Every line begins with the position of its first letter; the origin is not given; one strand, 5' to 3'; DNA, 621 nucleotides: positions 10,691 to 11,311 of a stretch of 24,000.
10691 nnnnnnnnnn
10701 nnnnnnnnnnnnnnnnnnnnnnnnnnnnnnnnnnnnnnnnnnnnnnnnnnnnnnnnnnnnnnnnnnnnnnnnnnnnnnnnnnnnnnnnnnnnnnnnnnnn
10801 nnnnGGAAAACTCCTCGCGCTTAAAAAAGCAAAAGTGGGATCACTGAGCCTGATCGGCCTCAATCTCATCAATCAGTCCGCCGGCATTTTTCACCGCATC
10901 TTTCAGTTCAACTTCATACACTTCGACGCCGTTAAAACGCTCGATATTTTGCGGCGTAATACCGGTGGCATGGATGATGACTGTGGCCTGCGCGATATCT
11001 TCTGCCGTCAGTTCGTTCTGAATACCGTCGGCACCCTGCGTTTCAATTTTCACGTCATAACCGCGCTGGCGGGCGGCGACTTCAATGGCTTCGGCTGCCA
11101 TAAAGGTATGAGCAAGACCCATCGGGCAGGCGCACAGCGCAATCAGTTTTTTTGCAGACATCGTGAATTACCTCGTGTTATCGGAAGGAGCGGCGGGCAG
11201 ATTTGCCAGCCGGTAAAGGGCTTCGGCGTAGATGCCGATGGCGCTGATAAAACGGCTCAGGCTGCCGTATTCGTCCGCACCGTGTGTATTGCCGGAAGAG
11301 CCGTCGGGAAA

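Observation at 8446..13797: Orphan Fru-family PTS EIIB/EIIC bracketed by two cytoplasmic metallopeptidases (M20 + M24) under a LacI-type regulator, inserted between argH and oxyR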

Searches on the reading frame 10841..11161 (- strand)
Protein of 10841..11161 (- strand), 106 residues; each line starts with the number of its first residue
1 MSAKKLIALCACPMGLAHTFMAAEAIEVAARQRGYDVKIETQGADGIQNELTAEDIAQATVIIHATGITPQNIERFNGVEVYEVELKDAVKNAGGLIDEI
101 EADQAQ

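Call 3: search_protein_families(library=pfam, proteins=[window:10841-11161:-])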
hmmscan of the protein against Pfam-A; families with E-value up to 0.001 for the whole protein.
window:10841-11161:- (106 aa): 2 families
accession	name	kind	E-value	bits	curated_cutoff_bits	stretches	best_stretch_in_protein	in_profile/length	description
PF02302.22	PTS_IIB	-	1.3e-19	71.1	23.6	1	8-98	2-89/90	PTS system, Lactose/Cellobiose specific IIB subunit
PF25554.1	PTS_EIIB_BC_N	-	0.00052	20.6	27.4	0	48-99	31-80/88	PTS system fructose specific EIIB'BC N-terminal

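Call 4: search_protein_families(library=ncbifam, proteins=[window:10841-11161:-])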
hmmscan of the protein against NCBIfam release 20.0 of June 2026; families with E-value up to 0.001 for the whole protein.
window:10841-11161:- (106 aa): 6 families
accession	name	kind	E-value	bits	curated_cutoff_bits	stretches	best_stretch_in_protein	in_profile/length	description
NF007783.0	PRK10474.1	equivalog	4.8e-33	113.7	135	1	5-104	3-102/106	PTS fructose-like transporter subunit IIB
TIGR00829.1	FRU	subfamily_domain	3.7e-29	100.9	76.85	1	7-91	1-85/85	fructose PTS transporter subunit IIB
NF008493.0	PRK11404.1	equivalog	1.8e-26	92.8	806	1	2-103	3-106/483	PTS fructose-like transporter subunit IIBC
NF007293.0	PRK09765.1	equivalog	1.8e-25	89.5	763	1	3-99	164-260/639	PTS 2-O-a-mannosyl-D-glycerate transporter subunit IIABC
NF007984.0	PRK10712.1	equivalog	9.9e-24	83.7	793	1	2-100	102-199/563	PTS fructose transporter subunit IIBC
NF007747.0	PRK10427.1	equivalog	2.5e-20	72.7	153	1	4-87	3-86/114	PTS fructose-like transporter subunit IIB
